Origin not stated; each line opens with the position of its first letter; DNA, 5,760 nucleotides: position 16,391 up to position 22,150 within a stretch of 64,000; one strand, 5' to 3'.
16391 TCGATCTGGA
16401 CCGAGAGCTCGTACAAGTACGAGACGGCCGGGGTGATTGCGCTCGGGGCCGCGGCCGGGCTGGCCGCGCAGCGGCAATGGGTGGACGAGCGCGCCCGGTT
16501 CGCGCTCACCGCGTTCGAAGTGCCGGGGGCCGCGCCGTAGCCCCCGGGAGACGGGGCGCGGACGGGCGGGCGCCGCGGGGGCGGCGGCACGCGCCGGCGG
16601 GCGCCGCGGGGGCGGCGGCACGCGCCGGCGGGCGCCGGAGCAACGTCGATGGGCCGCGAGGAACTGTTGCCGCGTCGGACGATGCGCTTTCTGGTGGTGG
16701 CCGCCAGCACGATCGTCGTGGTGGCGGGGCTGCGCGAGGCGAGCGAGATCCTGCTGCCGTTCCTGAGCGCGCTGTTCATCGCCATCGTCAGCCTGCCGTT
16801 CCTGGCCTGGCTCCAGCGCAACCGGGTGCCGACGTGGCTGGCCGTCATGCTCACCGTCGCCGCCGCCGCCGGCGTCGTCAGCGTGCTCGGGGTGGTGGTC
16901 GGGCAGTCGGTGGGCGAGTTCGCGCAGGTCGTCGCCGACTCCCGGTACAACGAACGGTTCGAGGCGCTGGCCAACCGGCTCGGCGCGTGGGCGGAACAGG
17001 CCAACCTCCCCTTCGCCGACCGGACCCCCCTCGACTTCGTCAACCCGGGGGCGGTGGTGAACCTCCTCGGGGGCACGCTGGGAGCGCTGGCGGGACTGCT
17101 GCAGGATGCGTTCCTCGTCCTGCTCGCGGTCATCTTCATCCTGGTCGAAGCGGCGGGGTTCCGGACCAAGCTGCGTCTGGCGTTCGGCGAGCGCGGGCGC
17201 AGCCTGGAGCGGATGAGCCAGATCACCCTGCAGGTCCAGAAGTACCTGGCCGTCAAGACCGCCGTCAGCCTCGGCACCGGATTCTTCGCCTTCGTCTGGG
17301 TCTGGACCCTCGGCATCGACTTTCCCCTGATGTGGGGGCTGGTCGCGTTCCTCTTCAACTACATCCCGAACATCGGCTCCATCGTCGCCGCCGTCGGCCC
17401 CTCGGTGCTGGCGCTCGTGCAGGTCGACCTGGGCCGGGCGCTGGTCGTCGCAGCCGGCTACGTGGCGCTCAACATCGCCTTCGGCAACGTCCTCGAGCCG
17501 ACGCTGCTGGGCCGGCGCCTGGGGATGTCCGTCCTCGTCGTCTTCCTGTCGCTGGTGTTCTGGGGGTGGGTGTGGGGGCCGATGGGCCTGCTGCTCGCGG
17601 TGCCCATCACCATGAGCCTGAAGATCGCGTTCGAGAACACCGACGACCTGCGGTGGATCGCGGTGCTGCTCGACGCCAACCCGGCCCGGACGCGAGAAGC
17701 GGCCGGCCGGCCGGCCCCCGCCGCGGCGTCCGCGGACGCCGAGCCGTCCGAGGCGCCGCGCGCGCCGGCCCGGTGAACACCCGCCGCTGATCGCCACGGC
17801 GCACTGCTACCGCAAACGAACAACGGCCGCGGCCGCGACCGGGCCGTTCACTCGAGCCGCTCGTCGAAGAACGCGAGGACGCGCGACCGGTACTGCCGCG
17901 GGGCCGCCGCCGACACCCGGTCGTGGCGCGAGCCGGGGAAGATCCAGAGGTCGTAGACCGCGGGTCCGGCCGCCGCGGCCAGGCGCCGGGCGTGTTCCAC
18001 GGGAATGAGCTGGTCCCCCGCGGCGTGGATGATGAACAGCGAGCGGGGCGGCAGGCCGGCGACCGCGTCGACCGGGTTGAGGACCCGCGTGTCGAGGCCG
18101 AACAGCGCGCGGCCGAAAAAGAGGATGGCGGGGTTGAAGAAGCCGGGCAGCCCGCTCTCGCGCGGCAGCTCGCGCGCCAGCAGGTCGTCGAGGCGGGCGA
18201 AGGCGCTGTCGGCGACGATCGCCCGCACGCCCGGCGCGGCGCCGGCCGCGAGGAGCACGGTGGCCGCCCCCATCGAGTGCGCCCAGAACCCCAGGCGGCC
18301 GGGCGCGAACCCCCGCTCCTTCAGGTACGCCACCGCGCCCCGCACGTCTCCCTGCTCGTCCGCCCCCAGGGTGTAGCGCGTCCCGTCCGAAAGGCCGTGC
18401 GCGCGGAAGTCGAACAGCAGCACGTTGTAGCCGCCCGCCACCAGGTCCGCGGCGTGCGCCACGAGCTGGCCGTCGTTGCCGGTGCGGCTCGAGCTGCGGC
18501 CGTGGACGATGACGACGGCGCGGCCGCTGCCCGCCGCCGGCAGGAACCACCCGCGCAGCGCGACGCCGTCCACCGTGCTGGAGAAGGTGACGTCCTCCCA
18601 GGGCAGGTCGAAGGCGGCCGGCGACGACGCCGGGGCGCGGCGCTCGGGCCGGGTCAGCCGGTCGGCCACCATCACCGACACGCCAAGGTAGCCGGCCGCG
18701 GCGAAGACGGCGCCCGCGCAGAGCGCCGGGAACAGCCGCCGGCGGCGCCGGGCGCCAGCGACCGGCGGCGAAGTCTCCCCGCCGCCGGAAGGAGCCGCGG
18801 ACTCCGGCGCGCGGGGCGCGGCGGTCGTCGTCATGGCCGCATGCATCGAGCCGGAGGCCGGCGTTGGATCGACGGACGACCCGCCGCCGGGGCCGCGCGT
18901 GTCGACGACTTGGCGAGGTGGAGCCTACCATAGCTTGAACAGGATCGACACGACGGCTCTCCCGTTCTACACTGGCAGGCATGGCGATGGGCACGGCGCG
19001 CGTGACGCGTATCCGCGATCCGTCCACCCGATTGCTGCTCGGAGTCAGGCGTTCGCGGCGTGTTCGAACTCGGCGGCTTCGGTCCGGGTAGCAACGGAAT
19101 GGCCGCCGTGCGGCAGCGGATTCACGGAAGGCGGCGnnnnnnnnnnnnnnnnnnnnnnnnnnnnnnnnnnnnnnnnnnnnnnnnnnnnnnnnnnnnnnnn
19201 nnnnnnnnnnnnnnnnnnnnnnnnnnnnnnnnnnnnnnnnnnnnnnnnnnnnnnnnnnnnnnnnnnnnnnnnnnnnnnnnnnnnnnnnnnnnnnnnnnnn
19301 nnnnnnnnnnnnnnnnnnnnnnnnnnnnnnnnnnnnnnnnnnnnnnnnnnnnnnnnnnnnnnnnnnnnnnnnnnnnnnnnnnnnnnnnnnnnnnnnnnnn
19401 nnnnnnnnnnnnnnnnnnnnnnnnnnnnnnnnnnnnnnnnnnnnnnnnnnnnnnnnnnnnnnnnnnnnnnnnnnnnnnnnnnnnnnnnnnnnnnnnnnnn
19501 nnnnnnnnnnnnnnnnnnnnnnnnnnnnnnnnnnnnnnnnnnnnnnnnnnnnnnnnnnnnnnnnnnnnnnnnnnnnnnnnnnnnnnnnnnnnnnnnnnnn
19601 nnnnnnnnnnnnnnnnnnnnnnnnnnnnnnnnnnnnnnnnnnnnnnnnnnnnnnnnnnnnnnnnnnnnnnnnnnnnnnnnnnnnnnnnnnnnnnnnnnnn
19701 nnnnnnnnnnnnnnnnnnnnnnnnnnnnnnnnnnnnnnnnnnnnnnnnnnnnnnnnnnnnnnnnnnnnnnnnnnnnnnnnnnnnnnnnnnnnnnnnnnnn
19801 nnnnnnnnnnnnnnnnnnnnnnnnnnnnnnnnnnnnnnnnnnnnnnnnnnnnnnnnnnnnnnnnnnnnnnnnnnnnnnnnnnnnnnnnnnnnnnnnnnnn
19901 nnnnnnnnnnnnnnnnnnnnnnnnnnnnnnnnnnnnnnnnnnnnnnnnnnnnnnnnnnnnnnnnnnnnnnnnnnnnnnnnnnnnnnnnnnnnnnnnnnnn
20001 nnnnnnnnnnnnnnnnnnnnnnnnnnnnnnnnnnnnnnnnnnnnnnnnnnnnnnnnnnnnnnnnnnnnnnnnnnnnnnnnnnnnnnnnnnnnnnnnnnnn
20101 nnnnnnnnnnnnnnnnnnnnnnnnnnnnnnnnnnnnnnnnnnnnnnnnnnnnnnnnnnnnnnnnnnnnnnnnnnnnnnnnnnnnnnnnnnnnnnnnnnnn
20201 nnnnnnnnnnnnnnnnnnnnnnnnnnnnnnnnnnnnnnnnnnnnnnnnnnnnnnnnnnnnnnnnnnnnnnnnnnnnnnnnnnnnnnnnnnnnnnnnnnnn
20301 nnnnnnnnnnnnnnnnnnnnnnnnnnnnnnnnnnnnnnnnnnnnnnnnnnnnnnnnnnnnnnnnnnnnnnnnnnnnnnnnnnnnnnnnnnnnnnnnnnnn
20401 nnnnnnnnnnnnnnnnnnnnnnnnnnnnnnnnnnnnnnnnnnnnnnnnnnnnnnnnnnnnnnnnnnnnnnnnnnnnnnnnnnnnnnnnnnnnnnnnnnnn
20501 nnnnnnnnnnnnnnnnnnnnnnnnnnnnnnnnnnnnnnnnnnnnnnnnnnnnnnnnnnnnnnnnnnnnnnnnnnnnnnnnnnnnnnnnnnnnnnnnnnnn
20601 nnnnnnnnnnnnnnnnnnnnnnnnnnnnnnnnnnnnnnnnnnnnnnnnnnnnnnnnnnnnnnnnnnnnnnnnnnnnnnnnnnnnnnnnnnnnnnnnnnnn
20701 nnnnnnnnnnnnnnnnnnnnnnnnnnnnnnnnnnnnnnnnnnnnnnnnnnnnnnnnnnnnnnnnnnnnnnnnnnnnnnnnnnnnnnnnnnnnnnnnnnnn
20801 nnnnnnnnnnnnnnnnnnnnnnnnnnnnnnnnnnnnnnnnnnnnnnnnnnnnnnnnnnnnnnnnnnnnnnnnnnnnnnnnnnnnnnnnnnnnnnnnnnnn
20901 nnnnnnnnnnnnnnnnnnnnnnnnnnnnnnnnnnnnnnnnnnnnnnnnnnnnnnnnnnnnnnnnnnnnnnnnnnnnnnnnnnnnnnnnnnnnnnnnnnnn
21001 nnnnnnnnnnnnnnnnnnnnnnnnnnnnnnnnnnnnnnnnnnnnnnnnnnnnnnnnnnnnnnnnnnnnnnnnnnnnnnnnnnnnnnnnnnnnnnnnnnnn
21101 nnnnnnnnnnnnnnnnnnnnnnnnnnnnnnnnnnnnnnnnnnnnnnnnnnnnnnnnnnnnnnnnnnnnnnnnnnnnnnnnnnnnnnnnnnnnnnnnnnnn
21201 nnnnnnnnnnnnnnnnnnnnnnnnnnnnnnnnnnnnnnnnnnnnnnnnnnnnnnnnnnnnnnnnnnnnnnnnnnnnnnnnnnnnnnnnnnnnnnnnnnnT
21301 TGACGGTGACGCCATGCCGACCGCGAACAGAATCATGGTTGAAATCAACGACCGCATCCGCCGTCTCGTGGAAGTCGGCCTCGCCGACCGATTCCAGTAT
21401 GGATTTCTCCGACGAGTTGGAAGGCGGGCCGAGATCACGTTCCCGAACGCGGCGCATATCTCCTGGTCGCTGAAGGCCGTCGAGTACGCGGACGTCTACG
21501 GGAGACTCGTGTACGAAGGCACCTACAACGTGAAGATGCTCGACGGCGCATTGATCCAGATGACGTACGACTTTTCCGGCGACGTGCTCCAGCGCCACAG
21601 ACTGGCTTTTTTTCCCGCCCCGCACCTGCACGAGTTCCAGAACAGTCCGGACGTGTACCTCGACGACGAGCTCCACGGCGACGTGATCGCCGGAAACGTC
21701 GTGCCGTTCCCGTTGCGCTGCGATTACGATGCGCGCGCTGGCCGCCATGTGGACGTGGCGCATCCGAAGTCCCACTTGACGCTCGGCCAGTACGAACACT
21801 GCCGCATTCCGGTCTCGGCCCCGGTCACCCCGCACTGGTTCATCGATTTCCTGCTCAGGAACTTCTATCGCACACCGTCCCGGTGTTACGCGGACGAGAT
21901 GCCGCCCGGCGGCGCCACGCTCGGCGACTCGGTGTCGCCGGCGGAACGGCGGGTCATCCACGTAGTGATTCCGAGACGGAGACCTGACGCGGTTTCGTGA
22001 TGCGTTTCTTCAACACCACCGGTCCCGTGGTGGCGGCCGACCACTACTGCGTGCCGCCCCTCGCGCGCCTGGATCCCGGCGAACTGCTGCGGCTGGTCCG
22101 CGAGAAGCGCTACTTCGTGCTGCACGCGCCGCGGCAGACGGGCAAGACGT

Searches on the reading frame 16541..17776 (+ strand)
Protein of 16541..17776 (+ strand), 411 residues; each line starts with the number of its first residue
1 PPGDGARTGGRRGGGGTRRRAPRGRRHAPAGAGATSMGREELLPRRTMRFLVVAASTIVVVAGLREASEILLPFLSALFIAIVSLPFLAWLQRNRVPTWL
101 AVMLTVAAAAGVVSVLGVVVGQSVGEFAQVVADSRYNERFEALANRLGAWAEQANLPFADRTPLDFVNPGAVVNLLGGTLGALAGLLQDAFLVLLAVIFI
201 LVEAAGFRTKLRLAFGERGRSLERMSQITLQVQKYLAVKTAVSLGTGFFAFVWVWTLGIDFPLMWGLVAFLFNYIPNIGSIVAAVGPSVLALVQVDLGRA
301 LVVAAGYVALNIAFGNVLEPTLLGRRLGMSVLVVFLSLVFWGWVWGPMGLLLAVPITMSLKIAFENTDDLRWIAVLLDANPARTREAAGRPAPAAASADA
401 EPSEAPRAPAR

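Call 23: search_protein_families(library=pfam, proteins=[window:16541-17776:+], max_evalue=0.01)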
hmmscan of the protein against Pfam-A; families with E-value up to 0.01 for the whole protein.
window:16541-17776:+ (411 aa): 1 family
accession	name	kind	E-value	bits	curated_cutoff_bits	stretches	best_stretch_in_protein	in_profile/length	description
PF01594.21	AI-2E_transport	-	6.4e-53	180.5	34.3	1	51-367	2-326/327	AI-2E family transporter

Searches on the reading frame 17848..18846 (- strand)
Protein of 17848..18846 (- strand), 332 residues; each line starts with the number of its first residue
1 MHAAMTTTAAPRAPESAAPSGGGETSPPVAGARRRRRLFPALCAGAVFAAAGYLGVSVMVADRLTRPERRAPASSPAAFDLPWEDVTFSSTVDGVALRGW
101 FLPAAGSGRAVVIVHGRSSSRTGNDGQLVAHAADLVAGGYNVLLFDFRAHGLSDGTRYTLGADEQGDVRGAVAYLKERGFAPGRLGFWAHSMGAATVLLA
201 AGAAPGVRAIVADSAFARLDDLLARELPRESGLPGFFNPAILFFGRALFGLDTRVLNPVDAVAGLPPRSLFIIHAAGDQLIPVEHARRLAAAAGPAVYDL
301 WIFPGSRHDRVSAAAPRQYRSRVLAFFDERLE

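Call 23: search_protein_families(library=pfam, proteins=[window:17848-18846:-], max_evalue=0.01)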
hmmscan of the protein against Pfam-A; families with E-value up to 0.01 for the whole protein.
window:17848-18846:- (332 aa): 5 families
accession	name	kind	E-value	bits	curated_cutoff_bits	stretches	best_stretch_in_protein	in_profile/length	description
PF12146.15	Hydrolase_4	-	3.7e-13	49.8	27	1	110-220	6-114/239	Serine aminopeptidase, S33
PF00561.26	Abhydrolase_1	-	8e-11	42.5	25.8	1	110-238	2-125/245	alpha/beta hydrolase fold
PF12697.13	Abhydrolase_6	-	1.7e-09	39.1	26.3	1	111-310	1-205/217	Alpha/beta hydrolase family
PF02129.25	Peptidase_S15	-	1.1e-08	35.5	23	1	126-219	36-132/262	X-Pro dipeptidyl-peptidase (S15 family)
PF00326.27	Peptidase_S9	-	2.7e-07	30.7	22.6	1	153-331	33-210/213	Prolyl oligopeptidase family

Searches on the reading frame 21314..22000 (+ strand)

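Call 23: search_protein_families(library=pfam, proteins=[window:21314-22000:+], max_evalue=0.01)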
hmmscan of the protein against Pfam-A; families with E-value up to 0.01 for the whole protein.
window:21314-22000:+ (228 aa): 1 family
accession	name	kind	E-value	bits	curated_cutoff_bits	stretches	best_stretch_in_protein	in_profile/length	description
PF10053.14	DUF2290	-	5.3e-38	130.9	25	1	39-188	17-171/204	Uncharacterized conserved protein (DUF2290)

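Call 46: search_protein_families(library=padloc, proteins=[window:21314-22000:+], max_evalue=0.001)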
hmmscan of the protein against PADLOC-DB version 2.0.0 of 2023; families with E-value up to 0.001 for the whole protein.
window:21314-22000:+ (228 aa): 2 families
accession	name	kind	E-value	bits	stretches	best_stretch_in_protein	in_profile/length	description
PDLC02999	DUF2290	-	1.5e-78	261.3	1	1-220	1-221/222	-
PDLC02998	DUF2290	-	6.2e-56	187.1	1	29-219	7-195/195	-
